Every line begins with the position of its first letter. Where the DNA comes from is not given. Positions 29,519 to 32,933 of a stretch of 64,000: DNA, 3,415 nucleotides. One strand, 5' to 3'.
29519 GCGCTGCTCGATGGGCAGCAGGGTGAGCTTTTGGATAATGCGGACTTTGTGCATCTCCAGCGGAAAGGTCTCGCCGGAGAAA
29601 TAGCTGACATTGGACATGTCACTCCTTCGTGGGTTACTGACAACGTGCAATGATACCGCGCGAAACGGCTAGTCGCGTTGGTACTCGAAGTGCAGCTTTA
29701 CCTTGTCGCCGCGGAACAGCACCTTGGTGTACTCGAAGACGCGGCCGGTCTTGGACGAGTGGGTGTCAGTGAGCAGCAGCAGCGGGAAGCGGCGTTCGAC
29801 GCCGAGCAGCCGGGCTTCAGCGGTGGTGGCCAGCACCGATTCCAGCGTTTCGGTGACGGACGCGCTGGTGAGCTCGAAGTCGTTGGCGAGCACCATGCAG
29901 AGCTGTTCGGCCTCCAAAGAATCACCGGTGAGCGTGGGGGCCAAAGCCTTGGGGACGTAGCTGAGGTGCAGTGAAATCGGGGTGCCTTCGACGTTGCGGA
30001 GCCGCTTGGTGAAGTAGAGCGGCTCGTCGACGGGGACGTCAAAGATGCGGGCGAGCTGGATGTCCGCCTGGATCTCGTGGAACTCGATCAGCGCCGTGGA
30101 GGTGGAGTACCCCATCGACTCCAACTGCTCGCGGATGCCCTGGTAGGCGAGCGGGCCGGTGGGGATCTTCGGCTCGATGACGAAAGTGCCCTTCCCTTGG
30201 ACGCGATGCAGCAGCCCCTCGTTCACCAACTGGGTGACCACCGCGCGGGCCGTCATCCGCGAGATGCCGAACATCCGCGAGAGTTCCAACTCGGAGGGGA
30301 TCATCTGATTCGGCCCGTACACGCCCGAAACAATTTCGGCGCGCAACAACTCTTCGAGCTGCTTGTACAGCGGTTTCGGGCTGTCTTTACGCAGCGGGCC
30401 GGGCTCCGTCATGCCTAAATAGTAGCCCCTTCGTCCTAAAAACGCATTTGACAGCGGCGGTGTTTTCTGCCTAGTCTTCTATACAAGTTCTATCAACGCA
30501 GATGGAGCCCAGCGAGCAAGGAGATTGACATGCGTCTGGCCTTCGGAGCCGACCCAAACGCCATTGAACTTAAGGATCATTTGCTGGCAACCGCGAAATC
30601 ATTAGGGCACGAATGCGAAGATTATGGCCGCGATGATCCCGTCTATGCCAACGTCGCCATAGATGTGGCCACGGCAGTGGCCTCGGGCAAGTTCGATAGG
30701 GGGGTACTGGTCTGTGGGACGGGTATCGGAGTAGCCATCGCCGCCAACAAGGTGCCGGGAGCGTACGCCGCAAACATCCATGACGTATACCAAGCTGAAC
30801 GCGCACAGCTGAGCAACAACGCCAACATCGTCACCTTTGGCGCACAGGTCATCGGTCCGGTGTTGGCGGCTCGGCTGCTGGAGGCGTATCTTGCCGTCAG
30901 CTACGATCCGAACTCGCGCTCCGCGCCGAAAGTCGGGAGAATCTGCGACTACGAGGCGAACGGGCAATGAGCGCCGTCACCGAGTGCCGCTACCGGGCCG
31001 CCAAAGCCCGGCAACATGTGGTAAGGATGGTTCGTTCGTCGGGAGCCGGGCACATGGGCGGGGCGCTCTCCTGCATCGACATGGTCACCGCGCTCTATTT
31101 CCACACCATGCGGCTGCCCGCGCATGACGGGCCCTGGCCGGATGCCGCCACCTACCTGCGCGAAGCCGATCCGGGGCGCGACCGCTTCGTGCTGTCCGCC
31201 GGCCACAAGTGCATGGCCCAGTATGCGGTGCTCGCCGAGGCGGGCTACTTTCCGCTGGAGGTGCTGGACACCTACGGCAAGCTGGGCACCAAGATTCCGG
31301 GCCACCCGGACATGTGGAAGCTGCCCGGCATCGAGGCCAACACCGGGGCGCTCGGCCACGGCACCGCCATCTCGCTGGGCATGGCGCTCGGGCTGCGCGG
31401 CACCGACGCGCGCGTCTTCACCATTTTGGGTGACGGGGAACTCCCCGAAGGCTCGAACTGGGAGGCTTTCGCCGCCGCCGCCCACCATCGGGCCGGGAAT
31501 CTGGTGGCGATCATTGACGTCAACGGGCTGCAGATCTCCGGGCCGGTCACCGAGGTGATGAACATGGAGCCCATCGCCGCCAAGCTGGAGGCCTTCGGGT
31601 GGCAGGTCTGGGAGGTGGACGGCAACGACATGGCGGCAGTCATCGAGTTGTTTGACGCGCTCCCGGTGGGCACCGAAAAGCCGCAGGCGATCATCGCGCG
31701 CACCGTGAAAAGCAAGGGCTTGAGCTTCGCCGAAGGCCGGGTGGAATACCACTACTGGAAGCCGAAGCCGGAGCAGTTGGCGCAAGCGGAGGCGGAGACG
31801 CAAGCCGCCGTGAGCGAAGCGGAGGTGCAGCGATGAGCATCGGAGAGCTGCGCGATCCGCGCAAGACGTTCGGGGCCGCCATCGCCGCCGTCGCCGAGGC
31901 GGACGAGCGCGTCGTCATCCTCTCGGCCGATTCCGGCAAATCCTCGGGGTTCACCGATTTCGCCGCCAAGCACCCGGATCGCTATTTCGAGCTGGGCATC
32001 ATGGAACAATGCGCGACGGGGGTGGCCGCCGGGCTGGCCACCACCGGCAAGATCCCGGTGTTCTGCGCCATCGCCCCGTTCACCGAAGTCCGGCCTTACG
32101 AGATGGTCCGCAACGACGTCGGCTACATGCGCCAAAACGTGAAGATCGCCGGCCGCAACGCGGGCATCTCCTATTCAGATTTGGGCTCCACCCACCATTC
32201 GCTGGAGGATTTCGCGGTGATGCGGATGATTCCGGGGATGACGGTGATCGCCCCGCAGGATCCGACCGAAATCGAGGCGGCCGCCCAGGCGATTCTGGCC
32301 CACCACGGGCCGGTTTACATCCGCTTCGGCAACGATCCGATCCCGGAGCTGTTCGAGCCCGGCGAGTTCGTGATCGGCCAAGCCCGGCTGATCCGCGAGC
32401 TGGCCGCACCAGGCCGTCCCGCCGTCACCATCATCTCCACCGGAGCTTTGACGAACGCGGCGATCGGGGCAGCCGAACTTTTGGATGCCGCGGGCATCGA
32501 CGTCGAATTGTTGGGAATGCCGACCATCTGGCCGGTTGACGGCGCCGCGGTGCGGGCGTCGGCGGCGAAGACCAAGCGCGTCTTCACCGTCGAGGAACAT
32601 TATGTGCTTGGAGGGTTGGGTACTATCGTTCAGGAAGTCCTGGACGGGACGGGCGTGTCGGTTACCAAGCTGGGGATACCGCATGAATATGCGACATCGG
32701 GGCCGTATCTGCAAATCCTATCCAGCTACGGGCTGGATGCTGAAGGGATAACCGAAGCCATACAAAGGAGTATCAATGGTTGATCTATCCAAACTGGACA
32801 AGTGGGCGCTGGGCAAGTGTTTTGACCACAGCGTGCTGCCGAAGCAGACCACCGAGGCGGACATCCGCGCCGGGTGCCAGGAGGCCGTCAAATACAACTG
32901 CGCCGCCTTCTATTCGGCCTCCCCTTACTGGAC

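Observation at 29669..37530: Lower-GC carbohydrate island: RpiB - split transketolase - DeoC-like aldolase - HAD phosphatase - FGGY kinase - membrane protein - AKR, divergent from GntR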

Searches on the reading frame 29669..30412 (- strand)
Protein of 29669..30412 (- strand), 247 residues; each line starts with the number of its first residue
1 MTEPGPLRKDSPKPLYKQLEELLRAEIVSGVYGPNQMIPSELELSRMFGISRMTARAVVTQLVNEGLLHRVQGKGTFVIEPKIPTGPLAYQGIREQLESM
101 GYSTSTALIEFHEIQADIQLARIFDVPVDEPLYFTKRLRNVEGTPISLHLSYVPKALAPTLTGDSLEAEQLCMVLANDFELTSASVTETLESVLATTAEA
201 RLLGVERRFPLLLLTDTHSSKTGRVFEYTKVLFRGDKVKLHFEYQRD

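Call 3: search_protein_families(library=pfam, proteins=[window:29669-30412:-])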
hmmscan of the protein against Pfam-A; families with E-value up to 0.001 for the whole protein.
window:29669-30412:- (247 aa): 2 families
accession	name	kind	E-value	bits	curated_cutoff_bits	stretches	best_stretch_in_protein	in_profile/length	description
PF07702.18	UTRA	-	1e-28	100.3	23.8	1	100-239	2-141/141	UTRA domain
PF00392.27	GntR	-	2.7e-19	69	27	1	15-78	1-64/64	Bacterial regulatory proteins, gntR family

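Call 4: search_protein_families(library=ncbifam, proteins=[window:29669-30412:-])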
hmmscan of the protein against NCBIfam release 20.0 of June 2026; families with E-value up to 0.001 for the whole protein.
window:29669-30412:- (247 aa): 23 families
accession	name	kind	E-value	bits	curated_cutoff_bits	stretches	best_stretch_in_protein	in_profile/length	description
TIGR02018.2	his_ut_repres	equivalog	1.5e-33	116.1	220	1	16-241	1-223/226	histidine utilization transcriptional repressor HutC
NF008491.0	PRK11402.1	subfamily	1.2e-32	113.4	269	1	9-243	6-239/243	GntR family transcriptional regulator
NF041547.1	GntR_LSA1692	equivalog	3.4e-30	105.4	275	1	15-246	2-232/233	GntR family transcriptional regulator, LSA1692 subfamily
NF007292.0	PRK09764.1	equivalog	8e-29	100.5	281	1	13-241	4-231/240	GntR family transcriptional regulator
TIGR02325.1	C_P_lyase_phnF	equivalog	3.4e-26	92.2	156.8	1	13-243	7-237/238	phosphonate metabolism transcriptional regulator PhnF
TIGR03337.1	phnR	equivalog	4.4e-26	92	296.75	1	16-241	3-227/231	phosphonate utilization transcriptional regulator PhnR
TIGR02404.1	trehalos_R_Bsub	equivalog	1.8e-23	83.4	211.95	1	21-239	7-226/233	trehalose operon repressor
NF011575.0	PRK14999.1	equivalog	2.3e-23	82.8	424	1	9-241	7-236/241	histidine utilization repressor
NF052441.1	TransRegRv0792c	equivalog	1.1e-16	60.9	400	1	16-240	18-242/260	Rv0792c family HTH-type transcriptional regulator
NF052282.1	PLP_TF_PdxR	equivalog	1.3e-12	47.5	320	1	14-86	1-73/448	MocR-like pyridoxine biosynthesis transcription factor PdxR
NF007486.0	PRK10079.1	equivalog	2e-12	47.4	363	1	18-243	20-240/241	phosphonate metabolism transcriptional regulator PhnF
NF047563.1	modulin_PmtR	equivalog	2e-09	37.5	200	1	7-80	5-78/125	PSM export ABC transporter transcriptional regulator PmtR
NF052290.2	MocR_like_YczR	exception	2e-09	36.7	487.4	1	10-85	16-90/458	MocR-like transcription factor YczR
NF052281.1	rhizopine_MocR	equivalog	5.3e-09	35.3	650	1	8-81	12-85/479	rhizopine catabolism transcriptional regulator MocR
NF007001.0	PRK09464.1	equivalog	5.8e-08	32.7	330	1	19-80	15-76/254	pyruvate dehydrogenase complex transcriptional repressor PdhR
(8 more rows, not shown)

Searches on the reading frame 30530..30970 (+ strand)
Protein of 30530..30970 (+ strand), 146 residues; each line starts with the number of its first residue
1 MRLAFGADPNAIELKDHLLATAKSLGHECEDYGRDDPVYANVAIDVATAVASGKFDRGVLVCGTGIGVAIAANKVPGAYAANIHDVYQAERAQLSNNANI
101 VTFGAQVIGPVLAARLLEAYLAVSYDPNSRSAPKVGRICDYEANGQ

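Call 3: search_protein_families(library=pfam, proteins=[window:30530-30970:+])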
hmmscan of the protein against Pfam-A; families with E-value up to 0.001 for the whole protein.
window:30530-30970:+ (146 aa): 1 family
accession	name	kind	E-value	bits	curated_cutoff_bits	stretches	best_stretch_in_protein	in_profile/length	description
PF02502.23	LacAB_rpiB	-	2.7e-39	134.7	24.7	1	4-138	2-138/138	Ribose/Galactose Isomerase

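Call 4: search_protein_families(library=ncbifam, proteins=[window:30530-30970:+])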
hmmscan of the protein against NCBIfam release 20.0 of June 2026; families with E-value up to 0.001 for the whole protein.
window:30530-30970:+ (146 aa): 12 families
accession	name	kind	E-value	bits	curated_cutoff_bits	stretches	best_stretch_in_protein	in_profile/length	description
NF051858.1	EryPhIsonDerIRhiz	equivalog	6.7e-42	143.1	240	1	1-140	1-145/150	D-erythrulose-4-phosphate isomerase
NF004051.0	PRK05571.1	subfamily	1.2e-41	142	135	1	1-142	2-146/149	ribose-5-phosphate isomerase B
TIGR02133.1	RPI_actino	equivalog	1.5e-37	128.7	168.2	1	1-143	1-147/148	ribose-5-phosphate isomerase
TIGR00689.1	rpiB_lacA_lacB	subfamily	5e-27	94.6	88.3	1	4-143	2-144/145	RpiB/LacA/LacB family sugar-phosphate isomerase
TIGR01120.1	rpiB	equivalog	7.7e-25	87.5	138.65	1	3-127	2-129/143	ribose 5-phosphate isomerase B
NF006381.0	PRK08622.1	equivalog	1e-24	87.3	234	1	1-133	1-136/171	galactose-6-phosphate isomerase subunit LacB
TIGR01119.1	lacB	equivalog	5.5e-23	81.5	312.55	1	1-142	1-145/171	galactose-6-phosphate isomerase subunit LacB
NF009258.0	PRK12615.1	equivalog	1.5e-18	67.3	325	1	1-141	1-144/171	galactose-6-phosphate isomerase subunit LacB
NF006380.0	PRK08621.1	equivalog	2.1e-16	60.6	164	1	1-127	1-128/142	galactose-6-phosphate isomerase subunit LacA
NF009257.0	PRK12613.1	equivalog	9.1e-13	48.6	243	1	1-127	1-127/141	galactose-6-phosphate isomerase subunit LacA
TIGR01118.1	lacA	equivalog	7.6e-11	42.3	181.1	1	2-127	2-128/141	galactose-6-phosphate isomerase subunit LacA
NF006753.0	PRK09273.1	equivalog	0.00016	21.1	137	1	16-102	20-111/211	hypothetical protein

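Call 101: search_solved_structures(query=window:30530-30970:+, max_evalue=1e-15)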
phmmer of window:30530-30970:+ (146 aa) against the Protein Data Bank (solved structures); distinct sequences matched with E-value up to 1e-15: 13.
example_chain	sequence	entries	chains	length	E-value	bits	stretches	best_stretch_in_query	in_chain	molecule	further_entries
5ifz_A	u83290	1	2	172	1.7e-32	115.5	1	28-143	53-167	Ribose 5-phosphate isomerase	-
3qd5_A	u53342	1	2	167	2e-28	102.4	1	25-143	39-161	putative ribose-5-phosphate isomerase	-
3sdw_A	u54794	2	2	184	2.5e-28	102.1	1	27-143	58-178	ribose 5-phosphate isomerase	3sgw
3he8_A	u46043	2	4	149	3.5e-24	88.6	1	1-142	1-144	Ribose-5-phosphate isomerase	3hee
3ph3_A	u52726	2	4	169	5.5e-24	88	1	1-142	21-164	Ribose-5-phosphate isomerase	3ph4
2vvr_A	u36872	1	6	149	1.9e-21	79.8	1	2-131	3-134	RIBOSE-5-PHOSPHATE ISOMERASE B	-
1nn4_A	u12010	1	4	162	4.9e-21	78.5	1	2-130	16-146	Ribose 5-phosphate isomerase B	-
3s5p_A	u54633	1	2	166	2.3e-20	76.3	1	1-139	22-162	Ribose 5-phosphate isomerase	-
6fxs_A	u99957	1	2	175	3.8e-20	75.6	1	3-144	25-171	Ribose 5-phosphate isomerase, putative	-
3k7o_A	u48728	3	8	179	1.1e-17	67.6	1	2-143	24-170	Ribose 5-phosphate isomerase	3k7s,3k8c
6fxl_A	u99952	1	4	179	4.6e-17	65.6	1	2-143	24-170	Ribose 5-phosphate isomerase, putative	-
3m1p_A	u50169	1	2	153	1.3e-16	64.2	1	2-143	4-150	Ribose 5-phosphate isomerase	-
3k7p_A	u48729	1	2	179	2.2e-16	63.4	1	2-143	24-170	Ribose 5-phosphate isomerase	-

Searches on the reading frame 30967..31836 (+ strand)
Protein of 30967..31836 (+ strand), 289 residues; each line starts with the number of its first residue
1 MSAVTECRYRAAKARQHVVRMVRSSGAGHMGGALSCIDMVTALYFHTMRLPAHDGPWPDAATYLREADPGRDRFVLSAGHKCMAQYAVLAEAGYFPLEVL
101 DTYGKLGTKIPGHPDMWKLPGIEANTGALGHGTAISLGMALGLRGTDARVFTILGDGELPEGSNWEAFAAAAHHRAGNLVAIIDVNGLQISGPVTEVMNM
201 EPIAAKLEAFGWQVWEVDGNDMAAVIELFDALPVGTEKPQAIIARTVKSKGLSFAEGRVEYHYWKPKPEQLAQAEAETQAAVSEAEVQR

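Call 3: search_protein_families(library=pfam, proteins=[window:30967-31836:+])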
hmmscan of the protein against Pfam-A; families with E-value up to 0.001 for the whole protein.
window:30967-31836:+ (289 aa): 4 families
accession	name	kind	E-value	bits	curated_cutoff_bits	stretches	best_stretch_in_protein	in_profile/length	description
PF00456.26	Transketolase_N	-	2.7e-40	138.8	22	1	14-262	9-259/334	Transketolase, thiamine diphosphate binding domain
PF00676.26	E1_dh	-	1.3e-07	31.3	22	1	136-227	112-202/300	Dehydrogenase E1 component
PF13292.11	DXP_synthase_N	-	1.4e-07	31.5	21.2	1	133-198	115-183/274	1-deoxy-D-xylulose-5-phosphate synthase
PF09364.15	XFP_N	-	2.6e-06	26.9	23.7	1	118-228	131-243/364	XFP N-terminal domain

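Call 4: search_protein_families(library=ncbifam, proteins=[window:30967-31836:+])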
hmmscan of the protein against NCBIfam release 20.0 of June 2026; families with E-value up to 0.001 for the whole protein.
window:30967-31836:+ (289 aa): 14 families
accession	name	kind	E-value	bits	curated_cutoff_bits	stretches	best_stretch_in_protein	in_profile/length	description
NF004559.0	PRK05899.2-5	equivalog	1.3e-66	225.2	488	1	4-279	15-280/627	transketolase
NF004556.0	PRK05899.2-2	equivalog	5.9e-49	166.9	575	1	8-277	18-275/639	transketolase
TIGR00232.1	tktlase_bact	equivalog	2.1e-41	142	682.25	1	15-284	8-279/654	transketolase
NF004558.0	PRK05899.2-4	equivalog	2.1e-32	112.3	788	1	15-280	11-272/651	transketolase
TIGR03181.1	PDH_E1_alph_x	equivalog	5.7e-13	48.5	411.35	1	134-229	131-225/341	pyruvate dehydrogenase (acetyl-transferring) E1 component subunit alpha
NF008968.0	PRK12315.1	subfamily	1.6e-08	33.3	510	1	134-280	123-276/582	1-deoxy-D-xylulose-5-phosphate synthase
NF003616.0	PRK05261.1-1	subfamily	2.2e-08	32.8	777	1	118-232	132-249/788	phosphoketolase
TIGR00204.1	dxs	equivalog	4.1e-08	32.2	465.95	1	134-199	116-184/616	1-deoxy-D-xylulose-5-phosphate synthase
TIGR03182.1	PDH_E1_alph_y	equivalog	5.4e-08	32.1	393.85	1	128-232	111-216/315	pyruvate dehydrogenase (acetyl-transferring) E1 component subunit alpha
NF003933.0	PRK05444.2-2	equivalog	1e-07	30.9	395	1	129-283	117-286/606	1-deoxy-D-xylulose-5-phosphate synthase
NF003619.0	PRK05261.1-4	subfamily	2.4e-06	25.8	962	1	118-230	143-257/799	phosphoketolase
TIGR00759.1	aceE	equivalog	4.5e-06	24.9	859.9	1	146-215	217-287/885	pyruvate dehydrogenase (acetyl-transferring), homodimeric type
TIGR03186.1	AKGDH_not_PDH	exception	9.8e-06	24.1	1408.3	1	144-217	215-289/889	alpha-ketoglutarate dehydrogenase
NF003618.0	PRK05261.1-3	subfamily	0.00021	19.7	1199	1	119-225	136-245/789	phosphoketolase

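Call 100: search_solved_structures(query=window:30967-31836:+, max_evalue=1e-15)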
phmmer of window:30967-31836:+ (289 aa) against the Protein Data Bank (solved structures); distinct sequences matched with E-value up to 1e-15: 41.
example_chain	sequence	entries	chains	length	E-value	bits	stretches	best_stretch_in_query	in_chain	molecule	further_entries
6yak_AAA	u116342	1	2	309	4.3e-77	262.4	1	9-280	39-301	N-terminal component of the split chain transketolase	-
3ooy_A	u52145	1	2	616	5.9e-39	137.3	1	13-274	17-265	Transketolase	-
3mos_A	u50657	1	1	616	6.4e-39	137.1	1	13-274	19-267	Transketolase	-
6rjb_A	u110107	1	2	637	6.9e-39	137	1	13-274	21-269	Transketolase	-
4kxu_A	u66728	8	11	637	6.9e-39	137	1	13-274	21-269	Transketolase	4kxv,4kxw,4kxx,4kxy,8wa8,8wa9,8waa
6ha3_A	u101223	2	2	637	1.8e-38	135.7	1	13-274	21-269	Transketolase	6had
8r3p_A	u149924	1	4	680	4.3e-30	108.2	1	21-252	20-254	Transketolase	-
1itz_A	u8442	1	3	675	3.6e-28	101.9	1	19-242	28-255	Transketolase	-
8ci0_AAA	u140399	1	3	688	3.7e-28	101.8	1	19-242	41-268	Transketolase, chloroplastic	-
3hyl_A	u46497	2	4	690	4.3e-28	101.6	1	70-259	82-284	Transketolase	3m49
3m34_A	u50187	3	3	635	8e-28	100.7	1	19-272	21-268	Transketolase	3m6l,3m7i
3l84_A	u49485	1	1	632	8e-28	100.7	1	19-272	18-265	Transketolase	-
2e6k_A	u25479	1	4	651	2.3e-27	99.2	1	23-245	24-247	Transketolase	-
7wrr_A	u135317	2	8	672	2.5e-27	99.1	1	23-245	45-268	Transketolase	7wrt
5i51_A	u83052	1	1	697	3.8e-27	98.5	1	20-268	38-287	Transketolase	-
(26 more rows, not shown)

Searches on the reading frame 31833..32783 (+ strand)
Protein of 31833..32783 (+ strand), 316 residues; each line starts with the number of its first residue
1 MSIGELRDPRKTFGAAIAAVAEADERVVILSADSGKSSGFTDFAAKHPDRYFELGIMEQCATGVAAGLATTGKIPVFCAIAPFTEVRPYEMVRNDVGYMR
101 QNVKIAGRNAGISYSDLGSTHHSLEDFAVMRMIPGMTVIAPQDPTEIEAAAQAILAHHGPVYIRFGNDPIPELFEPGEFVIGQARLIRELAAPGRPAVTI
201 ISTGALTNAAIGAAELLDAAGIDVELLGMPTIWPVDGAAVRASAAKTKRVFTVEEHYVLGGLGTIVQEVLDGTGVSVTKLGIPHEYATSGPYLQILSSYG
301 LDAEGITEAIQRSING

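Call 3: search_protein_families(library=pfam, proteins=[window:31833-32783:+])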
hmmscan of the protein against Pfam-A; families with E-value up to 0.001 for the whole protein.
window:31833-32783:+ (316 aa): 3 families
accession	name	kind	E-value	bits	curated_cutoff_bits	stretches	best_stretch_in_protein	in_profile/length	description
PF02779.29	Transket_pyr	-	3.6e-35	121.6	27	1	10-165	6-167/174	Transketolase, pyrimidine binding domain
PF02780.25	Transketolase_C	-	4e-23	82.1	25.9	1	196-306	10-124/124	Transketolase, C-terminal domain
PF17147.9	PFOR_II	-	8.7e-05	23.3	27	1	198-270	3-75/102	Pyruvate:ferredoxin oxidoreductase core domain II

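Call 4: search_protein_families(library=ncbifam, proteins=[window:31833-32783:+])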
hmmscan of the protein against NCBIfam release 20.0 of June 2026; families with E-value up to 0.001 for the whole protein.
window:31833-32783:+ (316 aa): 10 families
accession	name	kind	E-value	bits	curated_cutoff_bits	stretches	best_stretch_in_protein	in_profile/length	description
NF004559.0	PRK05899.2-5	equivalog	9.2e-63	212.4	488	1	4-314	315-624/627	transketolase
TIGR00204.1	dxs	equivalog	1.7e-45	155.7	465.95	1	9-314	312-615/616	1-deoxy-D-xylulose-5-phosphate synthase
NF003933.0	PRK05444.2-2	equivalog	1.4e-36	126.3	395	1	6-314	288-605/606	1-deoxy-D-xylulose-5-phosphate synthase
NF004556.0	PRK05899.2-2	equivalog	1.2e-33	116.3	575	1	7-314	322-638/639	transketolase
NF008968.0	PRK12315.1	subfamily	1.1e-28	99.8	510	1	15-314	287-581/582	1-deoxy-D-xylulose-5-phosphate synthase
NF008854.0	PRK11892.1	equivalog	2.3e-15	56.2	454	1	119-268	264-413/464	pyruvate dehydrogenase complex E1 component subunit beta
NF006667.0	PRK09212.1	subfamily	7e-15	54.7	321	1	48-271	50-277/327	pyruvate dehydrogenase complex E1 component subunit beta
TIGR00232.1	tktlase_bact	equivalog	4.3e-14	51.8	682.25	1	10-312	352-651/654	transketolase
NF004558.0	PRK05899.2-4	equivalog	4.6e-06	25.3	788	1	115-232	456-572/651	transketolase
NF006412.0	PRK08659.1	equivalog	0.00015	21.1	411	1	198-272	277-349/378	2-oxoacid:acceptor oxidoreductase subunit alpha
